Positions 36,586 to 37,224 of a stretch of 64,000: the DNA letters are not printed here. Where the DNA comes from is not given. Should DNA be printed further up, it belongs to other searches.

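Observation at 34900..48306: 13.4-kb uninterrupted ORF: 4468-aa modular beta-solenoid-like protein built around a recurrent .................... motif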

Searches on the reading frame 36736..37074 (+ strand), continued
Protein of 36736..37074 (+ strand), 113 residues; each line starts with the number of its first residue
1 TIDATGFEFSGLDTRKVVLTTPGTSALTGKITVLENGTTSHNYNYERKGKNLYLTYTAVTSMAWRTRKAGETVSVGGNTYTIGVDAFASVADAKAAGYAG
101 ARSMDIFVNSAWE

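Call 82: search_protein_families(library=ncbifam, proteins=[L011:16918-17772:+, L011:17769-18029:+, L011:18033-18566:+, L011:18563-19732:+, L009:4487-5776:+, L011:5398-5649:+, L011:5656-5958:+], max_evalue=0.1)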
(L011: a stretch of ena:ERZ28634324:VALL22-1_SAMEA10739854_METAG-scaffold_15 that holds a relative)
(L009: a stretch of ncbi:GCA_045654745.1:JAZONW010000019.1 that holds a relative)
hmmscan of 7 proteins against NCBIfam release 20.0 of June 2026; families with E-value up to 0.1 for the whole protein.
L011:16918-17772:+ (284 aa): 2 families
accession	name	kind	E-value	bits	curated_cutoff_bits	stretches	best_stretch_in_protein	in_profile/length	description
TIGR04249.1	SCM_chp_ScmC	equivalog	1.3e-09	37.8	125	1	100-204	111-213/292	SynChlorMet cassette protein ScmC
TIGR00679.1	hpr-ser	equivalog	0.00023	20.5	240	1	117-166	132-181/300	HPr(Ser) kinase/phosphatase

L011:17769-18029:+ (86 aa): 5 families
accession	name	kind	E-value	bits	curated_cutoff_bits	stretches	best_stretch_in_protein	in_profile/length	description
TIGR04248.1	SCM_PqqD_rel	equivalog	1.1e-11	44.8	100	1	4-81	3-79/84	SynChlorMet cassette protein ScmD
NF033530.1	lasso_PqqD_Strm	exception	5.6e-11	42.5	70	1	17-82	13-77/78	lasso peptide biosynthesis PqqD family chaperone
NF033536.1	lasso_PqqD_Bac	exception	6.1e-05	23.1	80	1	13-83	17-86/88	lasso peptide biosynthesis PqqD family chaperone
TIGR03859.1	PQQ_PqqD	equivalog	0.00022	21.1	46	1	26-83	25-80/81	pyrroloquinoline quinone biosynthesis peptide chaperone PqqD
TIGR04302.1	geo_PqqD_fam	equivalog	0.00027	21.3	100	1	15-83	36-100/102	GeoRSP system PqqD family peptide chaperone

L011:18033-18566:+ (177 aa): 2 families
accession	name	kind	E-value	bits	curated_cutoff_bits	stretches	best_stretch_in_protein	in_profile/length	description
TIGR02228.1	sigpep_I_arch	equivalog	1.2e-09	38.3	51.85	1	5-80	37-119/158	signal peptidase I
TIGR02227.1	sigpep_I_bact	equivalog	0.0032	17.4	47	1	5-61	26-88/162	signal peptidase I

L011:18563-19732:+ (389 aa): 0 families

L009:4487-5776:+ (429 aa): 3 families
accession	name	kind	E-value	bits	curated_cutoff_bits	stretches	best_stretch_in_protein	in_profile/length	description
NF033920.0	C39_PA2778_fam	equivalog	8.8e-05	22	150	0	326-418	49-135/255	PA2778 family cysteine peptidase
NF000502.2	blaOXA-85_like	exception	0.00014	21.6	550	1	1-115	1-107/261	OXA-85 family oxacillin-hydrolyzing class D beta-lactamase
NF008723.0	PRK11718.1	equivalog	0.067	13.1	139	0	315-373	28-85/161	sigma D regulator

L011:5398-5649:+ (83 aa): 1 family
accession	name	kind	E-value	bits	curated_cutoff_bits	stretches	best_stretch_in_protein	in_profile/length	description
TIGR00029.2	S20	equivalog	0.009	16.6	33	1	55-82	49-76/84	30S ribosomal protein S20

L011:5656-5958:+ (100 aa): 0 families

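Call 84: search_solved_structures(query=A1, max_evalue=1)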
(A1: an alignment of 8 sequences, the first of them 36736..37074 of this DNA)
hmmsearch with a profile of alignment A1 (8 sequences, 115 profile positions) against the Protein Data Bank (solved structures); distinct sequences matched with E-value up to 1: 15.
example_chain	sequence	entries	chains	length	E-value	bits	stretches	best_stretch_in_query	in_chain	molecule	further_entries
9c2h_B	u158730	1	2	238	0.0052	20.1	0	23-79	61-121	Antibody Fab NP3-B4 Heavy Chain (variable region)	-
4fg0_A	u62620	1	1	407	0.058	16.7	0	14-52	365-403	Polyprotein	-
13jv_A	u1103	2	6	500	0.14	15.5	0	15-52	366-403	Envelope Protein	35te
7o33_H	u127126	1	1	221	0.15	15.4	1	24-89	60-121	anti-PAS Fab 3.1 chimeric heavy chain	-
3bu2_A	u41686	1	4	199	0.22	14.8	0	63-110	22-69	Putative tRNA-binding protein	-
9jt1_H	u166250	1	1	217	0.28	14.5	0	28-84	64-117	heavy chain of HBC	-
1pmh_X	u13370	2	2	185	0.3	14.5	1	69-103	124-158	beta-1,4-mannanase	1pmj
9u9b_H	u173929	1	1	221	0.32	14.3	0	28-84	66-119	HBC34 Fab Heavy Chain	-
3k3s_A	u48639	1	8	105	0.4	14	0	61-87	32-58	Altronate hydrolase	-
9sg2_H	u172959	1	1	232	0.48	13.8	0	21-82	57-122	Ixekizumab Fab heavy-chain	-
7rdj_B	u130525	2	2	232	0.5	13.7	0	19-89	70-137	PCDN-16B Fab heavy chain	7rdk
2fgw_H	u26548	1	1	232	0.63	13.4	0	22-75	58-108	H52 FAB (HEAVY CHAIN)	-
8vgo_A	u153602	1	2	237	0.78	13.1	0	22-89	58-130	Rituximab.4DS Fab heavy chain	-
4r5o_A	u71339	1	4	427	0.79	13.1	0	28-61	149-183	Quinonprotein alcohol dehydrogenase-like protein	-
5nbi_H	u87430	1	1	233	0.99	12.8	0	28-89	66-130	Design of antibodies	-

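Call 87: find_encoding_contigs(protein=P0012, flank=5000, max_places=1)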
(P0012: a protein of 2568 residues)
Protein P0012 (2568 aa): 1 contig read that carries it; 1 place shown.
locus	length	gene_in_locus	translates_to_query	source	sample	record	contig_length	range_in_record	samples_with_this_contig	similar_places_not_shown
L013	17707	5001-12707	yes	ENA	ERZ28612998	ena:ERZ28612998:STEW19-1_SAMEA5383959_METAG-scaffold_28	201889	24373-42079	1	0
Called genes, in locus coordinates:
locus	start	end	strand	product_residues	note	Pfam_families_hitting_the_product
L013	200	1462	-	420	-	PF19527:DUF6055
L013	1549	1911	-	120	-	-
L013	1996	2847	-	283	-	-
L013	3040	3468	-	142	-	-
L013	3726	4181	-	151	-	PF09394:Inhibitor_I42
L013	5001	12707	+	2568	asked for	PF16168:AIDA (weak), PF13517:FG-GAP_3 (faint)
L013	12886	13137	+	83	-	-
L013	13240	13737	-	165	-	PF22381:Staph_reg_Sar_Rot (weak), PF01047:MarR, PF12802:MarR_2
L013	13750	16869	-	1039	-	PF00873:ACR_tran, PF03176:MMPL (weak)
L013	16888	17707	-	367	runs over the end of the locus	PF25917:BSH_RND, PF25973:BSH_CzcB (faint), PF25881:HH_YBHG, PF25885:HH_EMRA (weak), PF25876:HH_MFP_RND, PF25944:Beta-barrel_RND, PF25967:RND-MFP_C, PF25989:YknX_C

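Call 88: find_encoding_contigs(protein=P0071, flank=5000, max_places=1)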
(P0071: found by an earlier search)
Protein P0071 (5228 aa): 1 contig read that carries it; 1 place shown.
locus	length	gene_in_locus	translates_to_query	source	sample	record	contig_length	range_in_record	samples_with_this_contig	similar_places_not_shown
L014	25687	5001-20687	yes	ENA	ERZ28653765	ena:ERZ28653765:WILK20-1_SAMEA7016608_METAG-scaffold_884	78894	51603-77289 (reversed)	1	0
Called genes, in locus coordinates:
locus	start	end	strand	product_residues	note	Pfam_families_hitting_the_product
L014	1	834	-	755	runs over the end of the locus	PF00324:AA_permease, PF03522:SLC12 (weak)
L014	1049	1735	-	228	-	PF02698:DUF218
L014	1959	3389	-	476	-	PF03629:SASA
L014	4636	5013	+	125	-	-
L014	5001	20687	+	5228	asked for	PF01839:FG-GAP (faint), PF13517:FG-GAP_3 (weak)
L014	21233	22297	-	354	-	PF01264:Chorismate_synt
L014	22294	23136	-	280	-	PF01817:CM_2, PF01202:SKI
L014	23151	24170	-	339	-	PF18152:DAHP_snth_FXD, PF00793:DAHP_synth_1, PF03102:NeuB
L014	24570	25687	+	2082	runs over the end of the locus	PF16168:AIDA (weak), PF01839:FG-GAP (faint), PF16168:AIDA (weak), PF13517:FG-GAP_3 (weak)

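Call 108: search_protein_families(library=pfam, proteins=[L001:18698-23293:+, L013:5001-12704:+], max_evalue=0.01)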
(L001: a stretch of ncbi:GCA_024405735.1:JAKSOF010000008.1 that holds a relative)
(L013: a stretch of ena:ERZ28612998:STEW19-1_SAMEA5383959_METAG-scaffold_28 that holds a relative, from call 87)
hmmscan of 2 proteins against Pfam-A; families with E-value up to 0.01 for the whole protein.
L001:18698-23293:+ (1532 aa): 3 families
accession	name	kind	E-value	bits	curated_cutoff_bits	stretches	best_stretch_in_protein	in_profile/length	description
PF24893.1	DUF7743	-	1.6e-07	31.5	27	0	35-121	17-107/120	Domain of unknown function (DUF7743)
PF03174.19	CHB_HEX_C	-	2.2e-06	27.9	23.6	0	476-509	38-70/76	Chitobiase/beta-hexosaminidase C-terminal domain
PF02012.26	BNR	-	0.0099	16.2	27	0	58-66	2-10/12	BNR/Asp-box repeat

L013:5001-12704:+ (2568 aa): 3 families
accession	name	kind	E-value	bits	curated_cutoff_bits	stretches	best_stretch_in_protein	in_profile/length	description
PF16168.11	AIDA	-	8.9e-23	80.6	27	3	119-175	7-63/63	Adhesin of bacterial autotransporter system, probable stalk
PF13517.12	FG-GAP_3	-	1.6e-08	35.4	26.9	2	2475-2534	1-61/61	FG-GAP-like repeat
PF01839.29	FG-GAP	-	3.5e-05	24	22.1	1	2518-2535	4-21/37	FG-GAP repeat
